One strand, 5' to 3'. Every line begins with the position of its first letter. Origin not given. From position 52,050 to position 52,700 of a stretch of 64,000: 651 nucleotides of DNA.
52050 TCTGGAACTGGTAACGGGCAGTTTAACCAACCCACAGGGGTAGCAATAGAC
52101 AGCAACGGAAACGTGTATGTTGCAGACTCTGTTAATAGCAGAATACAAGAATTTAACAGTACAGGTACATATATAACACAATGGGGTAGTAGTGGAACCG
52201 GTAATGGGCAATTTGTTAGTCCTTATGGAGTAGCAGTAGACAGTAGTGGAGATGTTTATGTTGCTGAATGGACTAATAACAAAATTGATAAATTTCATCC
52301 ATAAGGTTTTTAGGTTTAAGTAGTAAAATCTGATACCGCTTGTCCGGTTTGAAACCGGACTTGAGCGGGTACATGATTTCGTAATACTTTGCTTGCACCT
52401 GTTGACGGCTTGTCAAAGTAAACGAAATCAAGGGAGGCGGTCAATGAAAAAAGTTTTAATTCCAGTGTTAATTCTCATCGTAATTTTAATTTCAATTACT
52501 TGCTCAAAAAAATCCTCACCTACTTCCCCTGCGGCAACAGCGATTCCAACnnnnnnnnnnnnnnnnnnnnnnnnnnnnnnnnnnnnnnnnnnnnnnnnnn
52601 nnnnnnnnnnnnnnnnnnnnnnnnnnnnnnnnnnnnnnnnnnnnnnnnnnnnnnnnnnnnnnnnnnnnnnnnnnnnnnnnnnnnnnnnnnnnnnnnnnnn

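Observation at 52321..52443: Copy B of the structured leader element, upstream of the frameshifted FGE-family gene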

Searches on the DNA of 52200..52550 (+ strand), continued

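Call 53: search_with_rna_model(model_id=R2, sources=[L048, L049, L050, L051, L052, L053, L054, L055, L056, L057, L058, L059, L060, L061, L062, L063, L064, L065, L066, L067, L068, L069, L070, L071, L072, L073, L074, L075, L076, L077, L078, L079, L080, L081, L082], max_evalue=1)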
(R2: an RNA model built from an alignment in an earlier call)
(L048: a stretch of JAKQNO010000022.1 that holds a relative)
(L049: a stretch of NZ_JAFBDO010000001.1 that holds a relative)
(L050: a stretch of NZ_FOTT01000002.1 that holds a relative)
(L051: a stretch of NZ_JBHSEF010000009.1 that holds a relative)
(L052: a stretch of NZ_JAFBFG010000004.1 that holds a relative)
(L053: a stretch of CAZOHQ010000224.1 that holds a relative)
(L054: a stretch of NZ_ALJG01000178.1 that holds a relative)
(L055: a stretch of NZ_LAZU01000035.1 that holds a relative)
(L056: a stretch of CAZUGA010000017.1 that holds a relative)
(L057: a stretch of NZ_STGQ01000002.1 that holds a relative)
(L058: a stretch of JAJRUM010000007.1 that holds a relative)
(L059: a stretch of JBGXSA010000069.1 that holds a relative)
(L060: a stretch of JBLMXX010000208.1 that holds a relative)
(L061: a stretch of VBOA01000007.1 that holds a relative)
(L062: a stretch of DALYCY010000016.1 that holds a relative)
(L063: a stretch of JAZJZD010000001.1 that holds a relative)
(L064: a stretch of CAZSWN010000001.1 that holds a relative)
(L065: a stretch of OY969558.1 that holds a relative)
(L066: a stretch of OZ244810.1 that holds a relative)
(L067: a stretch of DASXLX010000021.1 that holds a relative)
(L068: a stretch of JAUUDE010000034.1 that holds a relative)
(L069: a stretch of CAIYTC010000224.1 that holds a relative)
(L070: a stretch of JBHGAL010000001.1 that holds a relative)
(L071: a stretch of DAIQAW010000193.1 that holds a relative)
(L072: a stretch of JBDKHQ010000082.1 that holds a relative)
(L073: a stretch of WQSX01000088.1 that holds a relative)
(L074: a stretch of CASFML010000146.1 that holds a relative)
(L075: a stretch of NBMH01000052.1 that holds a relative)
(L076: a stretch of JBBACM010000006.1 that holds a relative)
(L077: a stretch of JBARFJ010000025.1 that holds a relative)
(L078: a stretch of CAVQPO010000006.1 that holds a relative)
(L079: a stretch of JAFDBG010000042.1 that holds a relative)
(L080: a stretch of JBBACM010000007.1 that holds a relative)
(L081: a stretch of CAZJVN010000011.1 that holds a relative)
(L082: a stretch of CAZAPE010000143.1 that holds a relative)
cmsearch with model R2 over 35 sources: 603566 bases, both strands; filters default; matches with E-value up to 1: 0.
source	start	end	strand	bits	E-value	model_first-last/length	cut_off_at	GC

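Call 60: search_with_rna_model(model_id=R2, sources=[L083, L084, L085, L086, L087], max_evalue=1, show_alignments=6)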
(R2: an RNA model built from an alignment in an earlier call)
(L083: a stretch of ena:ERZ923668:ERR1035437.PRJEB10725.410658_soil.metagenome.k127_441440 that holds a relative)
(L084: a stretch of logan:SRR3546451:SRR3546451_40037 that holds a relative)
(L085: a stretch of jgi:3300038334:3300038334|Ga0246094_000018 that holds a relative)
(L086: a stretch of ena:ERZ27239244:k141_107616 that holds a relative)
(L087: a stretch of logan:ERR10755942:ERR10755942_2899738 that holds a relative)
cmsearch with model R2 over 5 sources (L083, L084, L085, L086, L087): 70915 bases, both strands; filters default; matches with E-value up to 1: 0.
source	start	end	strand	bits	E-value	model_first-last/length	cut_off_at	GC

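Call 85: search_with_rna_model(model_id=R2, sources=[L088, L089, L090], max_evalue=1, filters=off, show_alignments=3)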
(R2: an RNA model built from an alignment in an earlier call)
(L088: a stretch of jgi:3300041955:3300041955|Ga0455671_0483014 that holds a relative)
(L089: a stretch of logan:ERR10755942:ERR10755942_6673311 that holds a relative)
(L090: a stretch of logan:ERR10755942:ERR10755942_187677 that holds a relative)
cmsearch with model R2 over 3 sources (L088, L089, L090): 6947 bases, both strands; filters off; matches with E-value up to 1: 1.
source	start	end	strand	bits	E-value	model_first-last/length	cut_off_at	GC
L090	2407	2507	+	82.6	4.8e-17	1-103/103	no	0.45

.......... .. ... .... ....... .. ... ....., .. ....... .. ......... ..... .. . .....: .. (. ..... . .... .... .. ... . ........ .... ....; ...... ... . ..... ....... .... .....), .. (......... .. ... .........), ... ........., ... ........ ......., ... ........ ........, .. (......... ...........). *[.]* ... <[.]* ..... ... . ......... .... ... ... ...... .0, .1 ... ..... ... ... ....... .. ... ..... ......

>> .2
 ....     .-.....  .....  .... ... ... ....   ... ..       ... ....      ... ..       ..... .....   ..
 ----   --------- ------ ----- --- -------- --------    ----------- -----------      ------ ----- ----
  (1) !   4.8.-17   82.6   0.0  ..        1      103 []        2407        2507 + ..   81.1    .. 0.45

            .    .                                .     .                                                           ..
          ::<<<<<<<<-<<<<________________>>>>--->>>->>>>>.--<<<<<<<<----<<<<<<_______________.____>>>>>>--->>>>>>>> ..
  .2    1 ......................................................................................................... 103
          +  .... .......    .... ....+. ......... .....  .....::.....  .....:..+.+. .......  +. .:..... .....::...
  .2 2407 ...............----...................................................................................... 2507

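Call 99: search_with_rna_model(model_id=R2, sources=[L091, L092, L093, L094], max_evalue=0.1, make_alignment=true)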
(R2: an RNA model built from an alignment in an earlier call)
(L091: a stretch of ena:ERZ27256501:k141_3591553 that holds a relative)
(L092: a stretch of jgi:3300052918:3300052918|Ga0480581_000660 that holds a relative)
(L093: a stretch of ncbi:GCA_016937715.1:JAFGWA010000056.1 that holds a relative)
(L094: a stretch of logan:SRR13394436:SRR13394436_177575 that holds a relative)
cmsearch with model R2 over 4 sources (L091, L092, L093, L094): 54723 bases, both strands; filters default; matches with E-value up to 0.1: 0.
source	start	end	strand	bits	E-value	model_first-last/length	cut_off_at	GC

No alignment was stored: fewer than two matches.

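Call 101: search_with_rna_model(model_id=R2, sources=[L091, L092, L093], max_evalue=5, filters=off)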
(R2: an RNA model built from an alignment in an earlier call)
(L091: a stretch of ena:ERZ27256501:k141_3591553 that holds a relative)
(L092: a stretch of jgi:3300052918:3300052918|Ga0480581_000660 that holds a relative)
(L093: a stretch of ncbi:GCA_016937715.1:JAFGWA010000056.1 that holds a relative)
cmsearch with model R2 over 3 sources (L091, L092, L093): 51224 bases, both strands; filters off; matches with E-value up to 5: 4.
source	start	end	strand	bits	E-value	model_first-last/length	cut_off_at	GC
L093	5308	5421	+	10.7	2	1-103/103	no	0.39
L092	11693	11788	-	9.7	3.3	1-103/103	no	0.36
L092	10208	10294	+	9.5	3.6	1-103/103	no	0.56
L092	11672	11737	+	9.2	4.3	1-103/103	no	0.27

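Call 104: search_dna_similar(query=window:52331-52446:+, collection=phages, mode=distant, max_evalue=0.01, max_rows=10)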
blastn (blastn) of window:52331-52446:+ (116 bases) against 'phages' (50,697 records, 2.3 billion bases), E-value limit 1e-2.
No match.
